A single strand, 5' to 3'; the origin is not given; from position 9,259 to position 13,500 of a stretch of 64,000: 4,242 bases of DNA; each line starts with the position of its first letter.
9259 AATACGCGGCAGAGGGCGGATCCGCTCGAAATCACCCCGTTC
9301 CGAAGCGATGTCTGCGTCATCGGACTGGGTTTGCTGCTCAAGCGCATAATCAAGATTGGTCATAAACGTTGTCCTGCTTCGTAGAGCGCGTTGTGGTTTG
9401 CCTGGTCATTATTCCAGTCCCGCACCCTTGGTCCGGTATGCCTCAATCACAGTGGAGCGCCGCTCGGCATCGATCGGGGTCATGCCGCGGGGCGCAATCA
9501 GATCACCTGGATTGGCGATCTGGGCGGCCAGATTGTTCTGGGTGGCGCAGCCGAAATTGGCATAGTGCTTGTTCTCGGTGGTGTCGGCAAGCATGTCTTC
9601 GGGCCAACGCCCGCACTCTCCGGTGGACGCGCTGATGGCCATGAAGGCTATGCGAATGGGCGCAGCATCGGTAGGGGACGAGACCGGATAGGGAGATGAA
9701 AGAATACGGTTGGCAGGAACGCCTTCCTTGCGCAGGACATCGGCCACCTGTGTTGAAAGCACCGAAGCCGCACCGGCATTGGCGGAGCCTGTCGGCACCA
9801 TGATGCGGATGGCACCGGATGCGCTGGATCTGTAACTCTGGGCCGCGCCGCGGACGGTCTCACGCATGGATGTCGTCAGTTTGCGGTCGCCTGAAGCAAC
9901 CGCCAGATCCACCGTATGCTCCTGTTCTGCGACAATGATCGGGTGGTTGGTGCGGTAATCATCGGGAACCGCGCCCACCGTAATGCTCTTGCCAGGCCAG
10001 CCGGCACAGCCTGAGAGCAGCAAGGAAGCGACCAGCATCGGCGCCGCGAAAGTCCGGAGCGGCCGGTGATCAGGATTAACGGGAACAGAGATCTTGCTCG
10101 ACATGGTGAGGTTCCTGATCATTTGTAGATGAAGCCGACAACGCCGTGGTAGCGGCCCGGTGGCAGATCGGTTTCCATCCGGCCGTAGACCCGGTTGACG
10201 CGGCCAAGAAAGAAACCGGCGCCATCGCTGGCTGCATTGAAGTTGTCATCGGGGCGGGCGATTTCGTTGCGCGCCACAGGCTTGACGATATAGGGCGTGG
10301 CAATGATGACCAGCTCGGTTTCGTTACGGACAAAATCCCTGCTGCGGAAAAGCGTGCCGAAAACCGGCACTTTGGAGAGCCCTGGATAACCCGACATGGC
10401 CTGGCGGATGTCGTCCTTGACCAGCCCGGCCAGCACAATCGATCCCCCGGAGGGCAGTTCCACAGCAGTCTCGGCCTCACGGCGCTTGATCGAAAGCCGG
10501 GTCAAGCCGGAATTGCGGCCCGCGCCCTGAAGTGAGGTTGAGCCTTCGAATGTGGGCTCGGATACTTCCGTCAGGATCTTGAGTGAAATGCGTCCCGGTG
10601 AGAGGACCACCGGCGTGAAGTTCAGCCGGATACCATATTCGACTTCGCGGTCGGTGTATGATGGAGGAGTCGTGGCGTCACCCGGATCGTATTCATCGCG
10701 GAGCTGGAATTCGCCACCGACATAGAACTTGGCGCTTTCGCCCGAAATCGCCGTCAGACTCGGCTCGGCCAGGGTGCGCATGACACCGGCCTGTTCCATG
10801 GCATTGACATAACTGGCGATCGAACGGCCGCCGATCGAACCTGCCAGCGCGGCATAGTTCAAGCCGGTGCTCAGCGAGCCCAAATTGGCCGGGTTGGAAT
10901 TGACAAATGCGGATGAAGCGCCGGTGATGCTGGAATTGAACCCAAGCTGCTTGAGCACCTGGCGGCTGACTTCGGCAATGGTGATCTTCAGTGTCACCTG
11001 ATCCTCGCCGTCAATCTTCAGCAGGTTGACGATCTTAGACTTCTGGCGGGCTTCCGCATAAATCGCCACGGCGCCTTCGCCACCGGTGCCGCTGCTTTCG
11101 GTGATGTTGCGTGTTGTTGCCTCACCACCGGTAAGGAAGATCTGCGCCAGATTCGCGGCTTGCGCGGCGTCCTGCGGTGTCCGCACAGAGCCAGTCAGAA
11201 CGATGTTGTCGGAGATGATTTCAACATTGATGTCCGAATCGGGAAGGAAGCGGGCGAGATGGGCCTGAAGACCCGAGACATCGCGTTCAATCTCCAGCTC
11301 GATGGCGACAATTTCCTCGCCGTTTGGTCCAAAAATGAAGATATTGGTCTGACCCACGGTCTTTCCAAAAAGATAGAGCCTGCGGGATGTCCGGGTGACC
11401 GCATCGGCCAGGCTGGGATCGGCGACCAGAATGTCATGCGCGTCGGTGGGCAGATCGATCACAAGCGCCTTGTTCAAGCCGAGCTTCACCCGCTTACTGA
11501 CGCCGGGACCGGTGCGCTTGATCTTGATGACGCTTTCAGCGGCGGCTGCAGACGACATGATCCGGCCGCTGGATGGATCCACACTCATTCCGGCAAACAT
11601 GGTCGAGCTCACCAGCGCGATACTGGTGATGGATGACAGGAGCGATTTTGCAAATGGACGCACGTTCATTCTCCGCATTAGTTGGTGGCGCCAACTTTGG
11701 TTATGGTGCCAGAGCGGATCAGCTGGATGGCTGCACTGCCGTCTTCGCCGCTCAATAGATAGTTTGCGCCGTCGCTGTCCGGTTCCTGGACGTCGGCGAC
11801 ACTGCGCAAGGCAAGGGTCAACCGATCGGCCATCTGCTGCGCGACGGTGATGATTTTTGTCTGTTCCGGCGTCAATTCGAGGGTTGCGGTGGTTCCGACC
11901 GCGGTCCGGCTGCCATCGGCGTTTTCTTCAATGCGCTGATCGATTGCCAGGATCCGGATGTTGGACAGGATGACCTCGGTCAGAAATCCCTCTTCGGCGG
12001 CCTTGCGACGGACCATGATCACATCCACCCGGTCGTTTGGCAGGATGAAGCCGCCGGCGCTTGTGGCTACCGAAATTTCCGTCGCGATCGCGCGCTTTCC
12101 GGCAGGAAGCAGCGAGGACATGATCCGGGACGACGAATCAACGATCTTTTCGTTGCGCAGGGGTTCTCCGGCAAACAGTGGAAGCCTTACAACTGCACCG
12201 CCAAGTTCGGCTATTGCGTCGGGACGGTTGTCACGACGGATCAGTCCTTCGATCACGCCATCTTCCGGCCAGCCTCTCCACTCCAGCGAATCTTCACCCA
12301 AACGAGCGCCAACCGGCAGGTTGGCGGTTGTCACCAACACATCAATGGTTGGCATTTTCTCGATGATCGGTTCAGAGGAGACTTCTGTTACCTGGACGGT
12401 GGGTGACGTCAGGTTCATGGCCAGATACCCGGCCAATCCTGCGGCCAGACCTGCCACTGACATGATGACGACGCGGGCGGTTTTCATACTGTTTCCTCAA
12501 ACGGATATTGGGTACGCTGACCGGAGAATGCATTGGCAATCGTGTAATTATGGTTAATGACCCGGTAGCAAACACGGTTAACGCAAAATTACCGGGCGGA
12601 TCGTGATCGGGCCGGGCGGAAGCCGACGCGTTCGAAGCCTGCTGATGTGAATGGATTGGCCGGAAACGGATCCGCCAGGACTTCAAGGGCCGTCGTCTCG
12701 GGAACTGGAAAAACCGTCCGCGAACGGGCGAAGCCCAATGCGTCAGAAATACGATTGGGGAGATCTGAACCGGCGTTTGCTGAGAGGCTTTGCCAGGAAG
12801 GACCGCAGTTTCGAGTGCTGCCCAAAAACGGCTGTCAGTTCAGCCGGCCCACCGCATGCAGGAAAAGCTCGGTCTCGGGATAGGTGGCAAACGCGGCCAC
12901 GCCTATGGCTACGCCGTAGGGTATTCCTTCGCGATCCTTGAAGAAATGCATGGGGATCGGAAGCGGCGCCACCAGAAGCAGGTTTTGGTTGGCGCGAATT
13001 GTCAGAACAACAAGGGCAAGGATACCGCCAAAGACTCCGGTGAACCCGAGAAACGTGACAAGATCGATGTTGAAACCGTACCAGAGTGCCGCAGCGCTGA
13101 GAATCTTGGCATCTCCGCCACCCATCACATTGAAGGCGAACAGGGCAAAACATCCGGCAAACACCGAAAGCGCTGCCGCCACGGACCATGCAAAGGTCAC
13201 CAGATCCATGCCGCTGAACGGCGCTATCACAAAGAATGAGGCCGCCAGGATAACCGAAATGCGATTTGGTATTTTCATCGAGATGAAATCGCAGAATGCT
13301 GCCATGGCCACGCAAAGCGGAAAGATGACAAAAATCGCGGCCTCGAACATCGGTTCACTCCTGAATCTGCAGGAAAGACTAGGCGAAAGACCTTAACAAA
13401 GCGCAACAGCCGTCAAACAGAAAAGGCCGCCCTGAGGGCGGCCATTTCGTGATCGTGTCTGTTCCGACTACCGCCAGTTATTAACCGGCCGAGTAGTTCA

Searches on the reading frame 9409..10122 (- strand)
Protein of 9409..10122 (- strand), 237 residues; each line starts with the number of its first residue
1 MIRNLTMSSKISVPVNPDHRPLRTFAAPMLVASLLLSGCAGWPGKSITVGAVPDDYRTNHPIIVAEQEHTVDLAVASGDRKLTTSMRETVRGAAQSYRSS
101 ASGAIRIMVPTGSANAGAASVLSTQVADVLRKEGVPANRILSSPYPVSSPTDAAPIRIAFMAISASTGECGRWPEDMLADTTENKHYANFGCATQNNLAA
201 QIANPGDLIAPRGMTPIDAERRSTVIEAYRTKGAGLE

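Call 73: search_protein_families(library=pfam, proteins=[window:9409-10122:-], max_evalue=0.001)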
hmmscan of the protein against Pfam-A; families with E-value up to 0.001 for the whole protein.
window:9409-10122:- (237 aa): 1 family
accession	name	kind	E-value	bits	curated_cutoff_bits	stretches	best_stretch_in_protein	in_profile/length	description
PF09476.15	Pilus_CpaD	-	5.1e-61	206.4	31.1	1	30-231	2-200/200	Pilus biogenesis CpaD protein (pilus_cpaD)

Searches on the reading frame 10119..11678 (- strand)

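Call 73: search_protein_families(library=pfam, proteins=[window:10119-11678:-], max_evalue=0.001)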
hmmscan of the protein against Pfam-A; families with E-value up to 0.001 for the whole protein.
window:10119-11678:- (519 aa): 3 families
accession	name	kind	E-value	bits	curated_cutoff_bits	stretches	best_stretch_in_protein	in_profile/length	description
PF00263.26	Secretin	-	8.9e-35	120.2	27.5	1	293-466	1-169/169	Bacterial type II and III secretion system protein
PF13629.12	T2SS-T3SS_pil_N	-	1.6e-17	63.4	23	1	62-130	3-71/72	Pilus formation protein N terminal region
PF04972.22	BON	-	1.5e-06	28.9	27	1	137-187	5-60/69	BON domain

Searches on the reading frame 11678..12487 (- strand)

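Call 73: search_protein_families(library=pfam, proteins=[window:11678-12487:-], max_evalue=0.001)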
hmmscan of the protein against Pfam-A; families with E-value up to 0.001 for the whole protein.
window:11678-12487:- (269 aa): 2 families
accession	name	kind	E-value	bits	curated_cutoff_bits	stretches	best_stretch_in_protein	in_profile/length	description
PF16976.10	RcpC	-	5.3e-27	94.4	28.8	1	123-228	3-114/114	Flp pilus assembly protein RcpC/CpaB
PF08666.17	SAF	-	9.9e-08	32.9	21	1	49-115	2-62/63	SAF domain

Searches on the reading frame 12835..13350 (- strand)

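Call 73: search_protein_families(library=pfam, proteins=[window:12835-13350:-], max_evalue=0.001)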
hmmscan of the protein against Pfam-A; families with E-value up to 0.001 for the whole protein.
window:12835-13350:- (171 aa): 1 family
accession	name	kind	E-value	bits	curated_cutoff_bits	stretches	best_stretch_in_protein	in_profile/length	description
PF01478.23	Peptidase_A24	-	4e-15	56.6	26.5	1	9-113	2-104/104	Type IV leader peptidase family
